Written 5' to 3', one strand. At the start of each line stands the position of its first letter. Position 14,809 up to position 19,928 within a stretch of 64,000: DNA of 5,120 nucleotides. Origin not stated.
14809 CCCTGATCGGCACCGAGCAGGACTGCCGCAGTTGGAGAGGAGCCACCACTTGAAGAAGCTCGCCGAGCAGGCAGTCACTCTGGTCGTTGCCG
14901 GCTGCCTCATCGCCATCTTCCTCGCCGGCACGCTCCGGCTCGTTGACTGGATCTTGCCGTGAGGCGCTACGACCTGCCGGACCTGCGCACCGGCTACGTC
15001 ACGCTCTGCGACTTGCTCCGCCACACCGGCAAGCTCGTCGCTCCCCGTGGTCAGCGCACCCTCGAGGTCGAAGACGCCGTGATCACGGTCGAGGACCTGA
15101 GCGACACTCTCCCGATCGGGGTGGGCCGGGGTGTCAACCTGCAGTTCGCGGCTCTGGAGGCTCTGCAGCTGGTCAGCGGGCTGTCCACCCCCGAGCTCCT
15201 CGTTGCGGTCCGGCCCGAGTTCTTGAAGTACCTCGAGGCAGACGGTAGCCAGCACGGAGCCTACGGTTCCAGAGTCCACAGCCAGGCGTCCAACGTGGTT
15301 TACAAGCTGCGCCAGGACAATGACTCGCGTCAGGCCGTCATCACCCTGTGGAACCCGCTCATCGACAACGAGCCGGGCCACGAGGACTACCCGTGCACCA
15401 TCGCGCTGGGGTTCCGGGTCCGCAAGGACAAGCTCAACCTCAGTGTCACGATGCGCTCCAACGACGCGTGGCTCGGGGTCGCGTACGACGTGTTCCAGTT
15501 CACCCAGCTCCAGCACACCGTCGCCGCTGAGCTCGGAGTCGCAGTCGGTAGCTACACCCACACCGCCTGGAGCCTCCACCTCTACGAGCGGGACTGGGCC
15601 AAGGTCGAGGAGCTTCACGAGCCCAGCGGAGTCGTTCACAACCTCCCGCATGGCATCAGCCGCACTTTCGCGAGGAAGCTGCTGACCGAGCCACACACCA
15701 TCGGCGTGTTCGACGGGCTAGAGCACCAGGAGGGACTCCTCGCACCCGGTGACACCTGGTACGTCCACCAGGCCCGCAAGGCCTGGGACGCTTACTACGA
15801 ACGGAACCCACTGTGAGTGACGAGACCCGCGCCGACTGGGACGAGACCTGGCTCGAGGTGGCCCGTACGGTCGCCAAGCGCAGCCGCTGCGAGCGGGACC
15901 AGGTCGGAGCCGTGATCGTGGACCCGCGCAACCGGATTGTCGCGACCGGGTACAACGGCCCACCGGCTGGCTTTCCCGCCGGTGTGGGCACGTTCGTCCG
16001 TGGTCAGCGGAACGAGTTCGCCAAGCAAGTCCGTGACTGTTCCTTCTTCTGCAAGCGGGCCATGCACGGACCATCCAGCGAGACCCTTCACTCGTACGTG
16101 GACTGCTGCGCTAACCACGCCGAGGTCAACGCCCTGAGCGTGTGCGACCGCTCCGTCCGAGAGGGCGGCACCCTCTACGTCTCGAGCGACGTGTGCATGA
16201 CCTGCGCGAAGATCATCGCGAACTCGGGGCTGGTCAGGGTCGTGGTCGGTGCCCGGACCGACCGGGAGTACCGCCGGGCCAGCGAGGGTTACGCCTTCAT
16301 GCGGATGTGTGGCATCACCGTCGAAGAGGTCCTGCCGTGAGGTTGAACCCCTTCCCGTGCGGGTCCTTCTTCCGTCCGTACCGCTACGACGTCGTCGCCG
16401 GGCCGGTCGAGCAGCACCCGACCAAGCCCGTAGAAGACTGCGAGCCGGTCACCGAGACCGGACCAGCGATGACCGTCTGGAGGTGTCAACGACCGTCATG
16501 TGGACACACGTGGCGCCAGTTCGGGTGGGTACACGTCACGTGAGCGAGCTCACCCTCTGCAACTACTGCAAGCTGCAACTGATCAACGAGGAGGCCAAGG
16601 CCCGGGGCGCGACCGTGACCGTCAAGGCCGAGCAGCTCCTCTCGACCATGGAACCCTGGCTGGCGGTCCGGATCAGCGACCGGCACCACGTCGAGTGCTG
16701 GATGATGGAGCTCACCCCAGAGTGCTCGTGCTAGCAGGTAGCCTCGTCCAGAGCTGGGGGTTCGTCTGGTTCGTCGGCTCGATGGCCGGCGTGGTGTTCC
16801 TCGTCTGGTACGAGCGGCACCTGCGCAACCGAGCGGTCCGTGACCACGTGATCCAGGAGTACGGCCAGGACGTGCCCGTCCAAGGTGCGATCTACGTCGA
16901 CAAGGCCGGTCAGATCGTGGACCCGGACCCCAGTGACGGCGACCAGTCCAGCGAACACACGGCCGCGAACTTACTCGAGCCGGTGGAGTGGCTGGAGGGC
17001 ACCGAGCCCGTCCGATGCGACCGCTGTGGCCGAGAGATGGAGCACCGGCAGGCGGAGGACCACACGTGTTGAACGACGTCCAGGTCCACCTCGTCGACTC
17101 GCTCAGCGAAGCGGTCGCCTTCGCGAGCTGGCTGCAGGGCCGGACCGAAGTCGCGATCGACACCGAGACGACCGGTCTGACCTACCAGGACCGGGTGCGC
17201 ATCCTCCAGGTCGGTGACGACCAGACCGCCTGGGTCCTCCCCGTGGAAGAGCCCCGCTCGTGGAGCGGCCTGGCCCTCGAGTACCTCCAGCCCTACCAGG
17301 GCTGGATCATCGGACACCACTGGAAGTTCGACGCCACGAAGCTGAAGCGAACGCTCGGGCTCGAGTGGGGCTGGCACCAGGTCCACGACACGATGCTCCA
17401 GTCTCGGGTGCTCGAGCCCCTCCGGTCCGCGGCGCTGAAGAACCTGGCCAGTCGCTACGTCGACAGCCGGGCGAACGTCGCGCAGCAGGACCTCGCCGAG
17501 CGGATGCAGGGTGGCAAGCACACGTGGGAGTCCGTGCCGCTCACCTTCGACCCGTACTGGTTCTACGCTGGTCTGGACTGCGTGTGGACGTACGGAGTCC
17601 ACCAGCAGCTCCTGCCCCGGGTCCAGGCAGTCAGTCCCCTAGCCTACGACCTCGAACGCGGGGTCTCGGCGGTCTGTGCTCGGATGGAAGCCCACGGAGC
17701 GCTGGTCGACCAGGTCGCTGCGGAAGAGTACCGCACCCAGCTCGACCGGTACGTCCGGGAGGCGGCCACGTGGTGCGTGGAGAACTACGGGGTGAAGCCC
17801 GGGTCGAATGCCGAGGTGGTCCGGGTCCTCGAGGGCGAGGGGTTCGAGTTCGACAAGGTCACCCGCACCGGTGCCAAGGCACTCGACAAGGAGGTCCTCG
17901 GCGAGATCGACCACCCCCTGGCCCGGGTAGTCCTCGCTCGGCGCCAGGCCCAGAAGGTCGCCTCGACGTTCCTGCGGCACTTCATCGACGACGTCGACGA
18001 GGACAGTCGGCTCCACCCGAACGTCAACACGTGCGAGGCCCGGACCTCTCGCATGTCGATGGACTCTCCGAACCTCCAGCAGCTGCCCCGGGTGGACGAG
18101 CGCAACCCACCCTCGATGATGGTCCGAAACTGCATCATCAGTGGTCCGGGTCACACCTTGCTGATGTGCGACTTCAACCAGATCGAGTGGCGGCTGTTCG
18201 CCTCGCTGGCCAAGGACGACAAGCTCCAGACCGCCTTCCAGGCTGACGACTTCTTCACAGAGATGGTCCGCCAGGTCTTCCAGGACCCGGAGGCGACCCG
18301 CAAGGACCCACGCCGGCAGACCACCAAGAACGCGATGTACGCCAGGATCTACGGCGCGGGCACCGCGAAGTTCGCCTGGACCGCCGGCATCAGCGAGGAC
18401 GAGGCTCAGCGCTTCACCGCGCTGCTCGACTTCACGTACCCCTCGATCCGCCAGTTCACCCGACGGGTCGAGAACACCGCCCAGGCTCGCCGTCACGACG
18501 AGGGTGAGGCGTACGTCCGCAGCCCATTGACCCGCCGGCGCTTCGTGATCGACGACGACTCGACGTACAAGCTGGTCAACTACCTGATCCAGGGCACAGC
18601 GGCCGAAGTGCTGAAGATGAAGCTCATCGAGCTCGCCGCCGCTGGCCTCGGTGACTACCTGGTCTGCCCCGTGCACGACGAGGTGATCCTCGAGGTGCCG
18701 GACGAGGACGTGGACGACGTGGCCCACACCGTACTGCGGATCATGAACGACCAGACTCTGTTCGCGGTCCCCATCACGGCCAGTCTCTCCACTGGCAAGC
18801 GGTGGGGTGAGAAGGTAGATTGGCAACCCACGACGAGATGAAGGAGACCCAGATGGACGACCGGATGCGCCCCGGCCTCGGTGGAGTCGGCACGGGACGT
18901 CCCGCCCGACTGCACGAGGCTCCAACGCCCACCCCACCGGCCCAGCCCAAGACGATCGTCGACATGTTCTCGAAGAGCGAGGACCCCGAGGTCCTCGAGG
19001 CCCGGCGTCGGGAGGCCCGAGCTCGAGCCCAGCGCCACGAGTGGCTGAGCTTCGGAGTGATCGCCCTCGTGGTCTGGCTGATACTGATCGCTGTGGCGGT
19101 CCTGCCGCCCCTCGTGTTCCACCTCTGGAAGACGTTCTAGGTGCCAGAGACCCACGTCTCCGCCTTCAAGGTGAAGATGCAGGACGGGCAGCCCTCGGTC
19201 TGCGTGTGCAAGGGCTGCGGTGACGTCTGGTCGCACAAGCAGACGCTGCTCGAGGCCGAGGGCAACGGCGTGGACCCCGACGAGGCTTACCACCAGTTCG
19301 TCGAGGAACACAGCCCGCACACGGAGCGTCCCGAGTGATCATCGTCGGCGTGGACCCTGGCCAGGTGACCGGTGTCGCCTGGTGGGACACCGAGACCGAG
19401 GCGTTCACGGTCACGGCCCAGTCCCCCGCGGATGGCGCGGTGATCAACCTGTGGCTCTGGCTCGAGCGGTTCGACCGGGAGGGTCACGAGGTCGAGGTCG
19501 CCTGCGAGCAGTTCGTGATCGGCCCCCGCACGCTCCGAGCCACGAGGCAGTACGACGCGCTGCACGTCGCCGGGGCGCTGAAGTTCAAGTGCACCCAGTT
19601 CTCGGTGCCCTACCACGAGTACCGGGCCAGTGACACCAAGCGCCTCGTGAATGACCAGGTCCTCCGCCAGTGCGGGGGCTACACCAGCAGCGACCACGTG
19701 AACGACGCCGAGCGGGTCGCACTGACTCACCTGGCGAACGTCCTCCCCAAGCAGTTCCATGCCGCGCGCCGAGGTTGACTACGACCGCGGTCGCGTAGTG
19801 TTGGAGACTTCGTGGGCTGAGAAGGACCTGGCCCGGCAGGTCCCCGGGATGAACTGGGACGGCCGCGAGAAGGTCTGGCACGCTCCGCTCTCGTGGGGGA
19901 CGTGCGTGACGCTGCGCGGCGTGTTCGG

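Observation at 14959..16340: Cytosine-type TS homologue coupled to a dCMP deaminase: a possible alternative route to 5hmdU, or a 5hmC-based pathway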

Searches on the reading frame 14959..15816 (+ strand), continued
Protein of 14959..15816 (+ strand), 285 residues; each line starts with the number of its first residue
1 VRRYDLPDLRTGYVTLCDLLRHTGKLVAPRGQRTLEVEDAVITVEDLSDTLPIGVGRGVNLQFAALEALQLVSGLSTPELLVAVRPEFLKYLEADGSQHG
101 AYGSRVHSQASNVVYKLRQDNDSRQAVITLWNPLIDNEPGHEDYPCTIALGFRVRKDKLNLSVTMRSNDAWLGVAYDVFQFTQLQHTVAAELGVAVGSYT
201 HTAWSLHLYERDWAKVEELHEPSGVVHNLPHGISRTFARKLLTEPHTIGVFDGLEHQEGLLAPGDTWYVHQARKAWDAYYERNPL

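Call 46: search_dna_similar(query=L008:5959-6768:+, collection=phages, mode=protein, max_rows=60, max_evalue=1e-20)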
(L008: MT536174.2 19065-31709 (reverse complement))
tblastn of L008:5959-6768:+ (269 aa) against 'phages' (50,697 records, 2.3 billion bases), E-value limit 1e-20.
Records with a match: 17; places in all: 17; records where one place covers at least 80% of the query: 12.
Best place of each record, by identity: >=99% 2; 80-90% 1; <60% 14.
By first word of the organism name: Caudoviricetes 4; Stenotrophomonas 2; Pelagibacter 2; Bacillus 2; Brevibacterium 2; Agathobaculum 2; Pseudoxanthomonas 1; Actinomycetia 1; Bacteriophage 1.
By host as written in the record: - 5; Stenotrophomonas maltophilia D1585 2; Bacillus megaterium str. ATCC 43725 2; Brevibacterium iodinum ATCC 15728 2; Agathobaculum butyriciproducens DA434 2; Pseudoxanthomonas kaohsiungensis 1; Candidatus Pelagibacter sp. FZCC0015 1; Candidatus Pelagibacter sp. HTCC7211 1; and 1 more.
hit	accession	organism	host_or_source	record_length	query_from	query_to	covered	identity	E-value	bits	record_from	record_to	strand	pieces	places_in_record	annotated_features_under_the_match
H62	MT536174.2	Stenotrophomonas phage vB_SmaS-AXL_3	Stenotrophomonas maltophilia D1585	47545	1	269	100%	100.0%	2e-180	556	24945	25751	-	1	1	thymidylate synthase | hypothetical protein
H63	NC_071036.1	Stenotrophomonas phage vB_SmaS-AXL_3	Stenotrophomonas maltophilia D1585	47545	1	269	100%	100.0%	2e-180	556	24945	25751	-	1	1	thymidylate synthase | thymidylate kinase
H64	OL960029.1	Pseudoxanthomonas phage PW916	Pseudoxanthomonas kaohsiungensis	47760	1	269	100%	86.4%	7e-157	488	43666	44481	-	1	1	deoxyuridylate hydroxymethyltransferase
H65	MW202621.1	Caudoviricetes sp.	Manatee Spring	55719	7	267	97%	55.1%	3e-88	291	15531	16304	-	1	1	pyrimidine hmase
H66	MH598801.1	Pelagibacter phage HTVC200P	Candidatus Pelagibacter sp. FZCC0015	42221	4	238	87%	44.5%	2e-59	209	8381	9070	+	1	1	thymidylate synthase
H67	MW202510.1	Caudoviricetes sp.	Manatee Spring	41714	3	259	96%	39.5%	5e-51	184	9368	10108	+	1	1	pyrimidine hmase | thymidylate kinase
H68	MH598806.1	Pelagibacter phage HTVC119P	Candidatus Pelagibacter sp. HTCC7211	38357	12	227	80%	45.4%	1e-56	201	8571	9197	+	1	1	thymidylate synthase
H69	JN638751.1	Bacillus phage G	Bacillus megaterium str. ATCC 43725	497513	22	265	91%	31.5%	2e-33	134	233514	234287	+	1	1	319: gp319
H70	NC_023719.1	Bacillus phage G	Bacillus megaterium str. ATCC 43725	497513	22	265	91%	31.5%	2e-33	134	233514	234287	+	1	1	319: thymidylate synthase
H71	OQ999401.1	Actinomycetia phage DSL-LC01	Actinomycetia bacterium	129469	7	255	93%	29.8%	4e-30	124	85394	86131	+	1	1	thymidylate synthase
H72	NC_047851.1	Brevibacterium phage LuckyBarnes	Brevibacterium iodinum ATCC 15728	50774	6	227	83%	30.5%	2e-23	104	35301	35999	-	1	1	thymidylate synthase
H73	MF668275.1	Brevibacterium phage LuckyBarnes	Brevibacterium iodinum ATCC 15728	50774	6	227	83%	30.5%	2e-23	104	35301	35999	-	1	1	thymidylate synthase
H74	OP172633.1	Agathobaculum phage AB434P2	Agathobaculum butyriciproducens DA434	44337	40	220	67%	36.6%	3e-30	124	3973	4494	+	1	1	deoxyuridylate hydroxymethyltransferase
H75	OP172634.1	Agathobaculum phage AB434P3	Agathobaculum butyriciproducens DA434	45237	40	220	67%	36.6%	3e-30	124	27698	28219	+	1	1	deoxyuridylate hydroxymethyltransferase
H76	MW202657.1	Caudoviricetes sp.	Manatee Spring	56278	43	223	67%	34.5%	9e-24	105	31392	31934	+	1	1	pyrimidine hmase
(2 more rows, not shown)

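Call 95: predict_structure(alignment_id=A4)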
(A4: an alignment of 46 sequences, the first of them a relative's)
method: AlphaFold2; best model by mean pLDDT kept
length: 285 residues; sequences in the alignment: 46
mean_pLDDT: 94.5   pTM: 0.92
mean pLDDT of the five models: 94.5, 94.2, 94.3, 93.6, 93.3
residues with pLDDT >= 90: 256; 70-90: 18; 50-70: 6; < 50: 5
segments of 3 or more residues with pLDDT < 50: 251-254
pLDDT, mean of each block of 10 residues (from residue 1): 97 98 97 98 98 97 98 97 97 95 95 98 97 95 94 98 98 97 98 98 98 98 92 96 81 54 92 96 91
secondary structure, 60 per line:
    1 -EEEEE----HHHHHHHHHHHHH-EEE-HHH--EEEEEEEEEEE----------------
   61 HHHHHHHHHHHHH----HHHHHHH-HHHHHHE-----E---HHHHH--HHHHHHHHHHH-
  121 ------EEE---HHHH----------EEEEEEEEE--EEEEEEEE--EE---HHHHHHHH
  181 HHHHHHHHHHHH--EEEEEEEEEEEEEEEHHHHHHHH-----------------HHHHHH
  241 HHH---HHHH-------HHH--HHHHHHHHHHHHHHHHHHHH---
elements in order: E2-6 H11-23 E25-27 E34-44 H61-73 H78-84 H86-91 H102-106 H109-119 E127-129 H133-136 E147-155 E158-165 H173-192 E195-209 H210-217 H235-243 H247-250 H263-282

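Call 97: fold_search(model_id=the predicted structure, library=pdb)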
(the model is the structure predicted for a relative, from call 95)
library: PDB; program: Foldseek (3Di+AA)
matches with E <= 10: 500; with E <= 0.001: 396
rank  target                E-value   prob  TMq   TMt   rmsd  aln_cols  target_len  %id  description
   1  5jnh_B                9.9e-21  1.00  0.82  0.75   3.9       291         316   27  Crystal Structure of cytidine monophosphate hydroxymethylase MilA (released 2017-01-25)
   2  5jnh_A                1.3e-20  1.00  0.84  0.75   4.2       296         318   28  Crystal Structure of cytidine monophosphate hydroxymethylase MilA (released 2017-01-25)
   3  5jp9_B                6.1e-20  1.00  0.82  0.74   3.8       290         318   28  Crystal Structure of cytidine monophosphate hydroxymethylase MilA with dCMP (released 2017-03-15)
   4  5b6e_B                6.8e-20  1.00  0.82  0.74   3.9       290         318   28  Crystal Structure of cytidine monophosphate hydroxymethylase MilA with hmCMP (released 2017-01-25)
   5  5b6e_A                1.0e-19  1.00  0.82  0.73   3.8       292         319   28  Crystal Structure of cytidine monophosphate hydroxymethylase MilA with hmCMP (released 2017-01-25)
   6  5b6d_A                2.2e-19  1.00  0.80  0.73   4.5       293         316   28  Crystal Structure of cytidine monophosphate hydroxymethylase MilA with CMP (released 2017-01-25)
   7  5b6d_B                2.8e-19  1.00  0.80  0.73   4.1       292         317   29  Crystal Structure of cytidine monophosphate hydroxymethylase MilA with CMP (released 2017-01-25)
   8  4o7u_C                1.4e-15  1.00  0.61  0.64   4.6       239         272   23  Etherocomplex of Enteroccocus faecalis thymidylate synthase with 5-hydroxymethilene-6-hydrofolic acid and the phtalimi (released 2014-12-31)
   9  5j7w_B                1.8e-15  1.00  0.62  0.64   4.1       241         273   24  Enterococcus faecalis thymidylate synthase complex with methotrexate (released 2016-09-28)
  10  6auj_B                2.0e-15  1.00  0.62  0.68   3.8       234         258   23  Crystal structure of thymidylate synthase from Elizabethkingia anophelis NUHP1 (released 2017-09-27)
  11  5j7w_A                2.4e-15  1.00  0.61  0.62   4.8       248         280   23  Enterococcus faecalis thymidylate synthase complex with methotrexate (released 2016-09-28)
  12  3uwl_C                3.2e-15  1.00  0.60  0.61   5.3       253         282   22  Crystal structure of Enteroccocus faecalis thymidylate synthase (EfTS) in complex with 5-formyl tetrahydrofolate (released 2012-08-29)
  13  6auj_C                3.4e-15  1.00  0.63  0.70   3.9       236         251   22  Crystal structure of thymidylate synthase from Elizabethkingia anophelis NUHP1 (released 2017-09-27)
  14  4o7u_A                4.0e-15  1.00  0.61  0.60   4.9       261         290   21  Etherocomplex of Enteroccocus faecalis thymidylate synthase with 5-hydroxymethilene-6-hydrofolic acid and the phtalimi (released 2014-12-31)
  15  4foa_A                6.8e-15  1.00  0.62  0.67   3.4       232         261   23  Crystal Structure of the Mtb ThyA in Complex with 5-fluoro-dUMP (released 2013-08-07)
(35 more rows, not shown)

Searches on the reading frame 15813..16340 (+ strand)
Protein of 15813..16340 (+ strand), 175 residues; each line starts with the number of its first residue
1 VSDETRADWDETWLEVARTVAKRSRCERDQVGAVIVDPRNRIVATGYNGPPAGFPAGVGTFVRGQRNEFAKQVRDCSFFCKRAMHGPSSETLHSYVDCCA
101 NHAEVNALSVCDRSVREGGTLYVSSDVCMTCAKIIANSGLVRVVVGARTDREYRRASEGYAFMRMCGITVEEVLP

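Call 3: search_protein_families(library=pfam, proteins=[window:15813-16340:+], max_evalue=0.01)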
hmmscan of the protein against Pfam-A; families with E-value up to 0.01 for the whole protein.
window:15813-16340:+ (175 aa): 3 families
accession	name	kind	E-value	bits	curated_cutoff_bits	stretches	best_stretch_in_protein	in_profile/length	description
PF00383.29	dCMP_cyt_deam_1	-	3.5e-18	65.8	25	1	8-146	2-101/102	Cytidine and deoxycytidylate deaminase zinc-binding region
PF14437.12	MafB19-deam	-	3.3e-12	46.9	27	1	8-148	2-102/142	MafB19-like deaminase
PF14439.12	Bd3614-deam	-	0.0028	18.1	38.5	0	101-139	35-78/113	Bd3614-like deaminase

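Call 4: search_protein_families(library=phrogs, proteins=[window:15813-16340:+], max_evalue=0.001)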
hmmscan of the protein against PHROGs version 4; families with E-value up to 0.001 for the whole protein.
window:15813-16340:+ (175 aa): 6 families
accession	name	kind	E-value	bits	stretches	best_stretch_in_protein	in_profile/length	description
phrog_174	-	DNA, RNA and nucleotide metabolism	2.7e-40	140.2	1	2-173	109-247/384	dCMP deaminase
phrog_2369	-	DNA, RNA and nucleotide metabolism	1.5e-26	94.7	1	5-148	1-126/195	dCMP deaminase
phrog_20806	-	DNA, RNA and nucleotide metabolism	3.1e-11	44.4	1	97-161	13-77/97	deoxycytidinylate deaminase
phrog_18355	-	DNA, RNA and nucleotide metabolism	1.3e-10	42.2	1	101-145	3-47/52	deoxycytidinylate deaminase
phrog_20648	-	DNA, RNA and nucleotide metabolism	1.3e-09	38.7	1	102-148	73-120/311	dCMP deaminase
phrog_8118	-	unknown function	0.00015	21.6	0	12-53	355-396/577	-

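Call 65: search_solved_structures(query=window:15813-16340:+, max_evalue=0.001, show_alignments=3)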
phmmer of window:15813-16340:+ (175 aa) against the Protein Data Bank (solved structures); distinct sequences matched with E-value up to 0.001: 12.
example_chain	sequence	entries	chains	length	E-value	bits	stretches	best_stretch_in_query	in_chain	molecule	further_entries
2w4l_A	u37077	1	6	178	3.9e-13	53.1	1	7-66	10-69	DEOXYCYTIDYLATE DEAMINASE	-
1vq2_A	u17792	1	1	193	3.2e-12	50.1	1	12-150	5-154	DEOXYCYTIDYLATE DEAMINASE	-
2hvv_A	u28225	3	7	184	7.3e-11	45.7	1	5-52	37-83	deoxycytidylate deaminase | Putative deoxycytidylate deaminase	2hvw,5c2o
4p9c_A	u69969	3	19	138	7.7e-10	42.4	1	8-69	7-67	Deoxycytidylate deaminase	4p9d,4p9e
7fh4_A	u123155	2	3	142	1.2e-06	32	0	28-55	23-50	CMP/dCMP-type deaminase domain-containing protein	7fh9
1z3a_A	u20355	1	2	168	1.8e-06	31.4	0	11-51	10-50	tRNA-specific adenosine deaminase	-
6vpc_E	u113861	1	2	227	4.3e-06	30.2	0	11-49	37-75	t-RNA adenine deaminase A v8e (TadA-8e)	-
3ocq_A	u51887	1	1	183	8e-06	29.3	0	11-51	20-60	Putative Cytosine/adenosine deaminase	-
8e2r_A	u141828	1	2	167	1.2e-05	28.7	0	11-49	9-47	tRNA-specific adenosine deaminase 1.14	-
8e2p_A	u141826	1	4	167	2.2e-05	27.9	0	11-49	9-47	tRNA-specific adenosine deaminase 8.20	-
8e2s_A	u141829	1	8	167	4.6e-05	26.8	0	11-49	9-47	tRNA-specific adenosine deaminase 1.19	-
8e2q_A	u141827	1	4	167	5.9e-05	26.5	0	11-49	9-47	tRNA-specific adenosine deaminase 1.17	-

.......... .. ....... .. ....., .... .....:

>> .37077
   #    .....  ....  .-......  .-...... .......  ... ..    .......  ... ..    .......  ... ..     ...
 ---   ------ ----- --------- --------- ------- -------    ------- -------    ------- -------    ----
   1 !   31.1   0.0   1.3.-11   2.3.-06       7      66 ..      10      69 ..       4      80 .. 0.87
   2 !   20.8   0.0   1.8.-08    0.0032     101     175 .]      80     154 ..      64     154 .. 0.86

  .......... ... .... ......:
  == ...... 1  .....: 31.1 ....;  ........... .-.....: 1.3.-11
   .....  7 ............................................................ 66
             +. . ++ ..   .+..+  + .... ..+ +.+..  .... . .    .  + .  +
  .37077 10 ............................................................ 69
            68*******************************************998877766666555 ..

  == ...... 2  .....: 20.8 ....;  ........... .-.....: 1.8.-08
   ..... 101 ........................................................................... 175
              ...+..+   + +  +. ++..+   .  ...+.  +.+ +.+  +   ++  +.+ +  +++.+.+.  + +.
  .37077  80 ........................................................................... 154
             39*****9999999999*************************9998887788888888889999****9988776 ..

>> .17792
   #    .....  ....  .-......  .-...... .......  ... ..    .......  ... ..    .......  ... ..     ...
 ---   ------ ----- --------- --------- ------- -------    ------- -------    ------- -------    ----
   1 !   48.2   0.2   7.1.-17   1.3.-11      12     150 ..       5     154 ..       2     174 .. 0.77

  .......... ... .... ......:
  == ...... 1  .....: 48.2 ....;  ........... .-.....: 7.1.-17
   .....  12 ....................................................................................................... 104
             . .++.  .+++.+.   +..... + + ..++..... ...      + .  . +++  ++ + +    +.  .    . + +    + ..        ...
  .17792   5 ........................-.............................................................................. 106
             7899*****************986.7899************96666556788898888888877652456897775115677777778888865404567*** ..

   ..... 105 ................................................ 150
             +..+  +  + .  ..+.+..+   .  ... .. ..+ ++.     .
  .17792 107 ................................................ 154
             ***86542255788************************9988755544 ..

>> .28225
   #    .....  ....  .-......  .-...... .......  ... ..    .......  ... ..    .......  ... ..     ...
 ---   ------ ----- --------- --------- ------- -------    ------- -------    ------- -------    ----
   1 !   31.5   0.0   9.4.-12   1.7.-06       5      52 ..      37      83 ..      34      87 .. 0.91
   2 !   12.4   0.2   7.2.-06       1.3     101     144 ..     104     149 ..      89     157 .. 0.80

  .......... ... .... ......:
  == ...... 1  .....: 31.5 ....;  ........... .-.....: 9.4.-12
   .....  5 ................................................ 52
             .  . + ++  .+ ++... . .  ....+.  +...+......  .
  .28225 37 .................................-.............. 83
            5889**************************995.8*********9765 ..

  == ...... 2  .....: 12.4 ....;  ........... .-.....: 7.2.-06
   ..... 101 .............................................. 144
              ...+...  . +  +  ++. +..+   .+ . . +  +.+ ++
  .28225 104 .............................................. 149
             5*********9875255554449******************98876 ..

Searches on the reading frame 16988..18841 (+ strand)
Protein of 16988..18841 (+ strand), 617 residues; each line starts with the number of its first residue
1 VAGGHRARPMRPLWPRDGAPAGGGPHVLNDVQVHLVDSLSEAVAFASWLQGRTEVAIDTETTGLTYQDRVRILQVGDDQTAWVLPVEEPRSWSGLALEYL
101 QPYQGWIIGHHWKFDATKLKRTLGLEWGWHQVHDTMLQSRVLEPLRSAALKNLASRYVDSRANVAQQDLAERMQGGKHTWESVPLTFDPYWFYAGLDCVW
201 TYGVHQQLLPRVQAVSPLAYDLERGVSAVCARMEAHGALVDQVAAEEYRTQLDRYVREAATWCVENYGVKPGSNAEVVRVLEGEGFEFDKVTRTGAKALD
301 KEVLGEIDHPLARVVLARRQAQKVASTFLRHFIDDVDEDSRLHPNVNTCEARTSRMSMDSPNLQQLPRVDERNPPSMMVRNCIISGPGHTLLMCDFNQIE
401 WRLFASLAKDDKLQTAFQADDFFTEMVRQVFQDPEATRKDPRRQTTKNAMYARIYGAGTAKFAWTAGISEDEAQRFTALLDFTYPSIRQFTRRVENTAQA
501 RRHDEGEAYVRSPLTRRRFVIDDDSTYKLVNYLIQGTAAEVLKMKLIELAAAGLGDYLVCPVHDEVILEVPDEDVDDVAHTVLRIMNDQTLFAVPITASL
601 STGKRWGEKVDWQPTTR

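Call 3: search_protein_families(library=pfam, proteins=[window:16988-18841:+], max_evalue=0.01)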
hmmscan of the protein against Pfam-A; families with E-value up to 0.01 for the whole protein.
window:16988-18841:+ (617 aa): 2 families
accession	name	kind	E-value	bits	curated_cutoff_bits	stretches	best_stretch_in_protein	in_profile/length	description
PF00476.26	DNA_pol_A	-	6.5e-63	213.4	34.3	1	247-608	6-381/381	DNA polymerase family A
PF01612.26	DNA_pol_A_exo1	-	2.6e-17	63.6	23.6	1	34-212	2-172/173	3'-5' exonuclease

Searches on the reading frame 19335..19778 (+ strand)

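Call 3: search_protein_families(library=pfam, proteins=[window:19335-19778:+], max_evalue=0.01)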
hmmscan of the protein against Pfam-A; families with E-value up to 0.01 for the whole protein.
window:19335-19778:+ (147 aa): 1 family
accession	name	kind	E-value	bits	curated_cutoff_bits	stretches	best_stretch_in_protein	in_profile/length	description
PF04312.18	DUF460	-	0.00037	20.6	28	1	2-31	32-61/135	Protein of unknown function (DUF460)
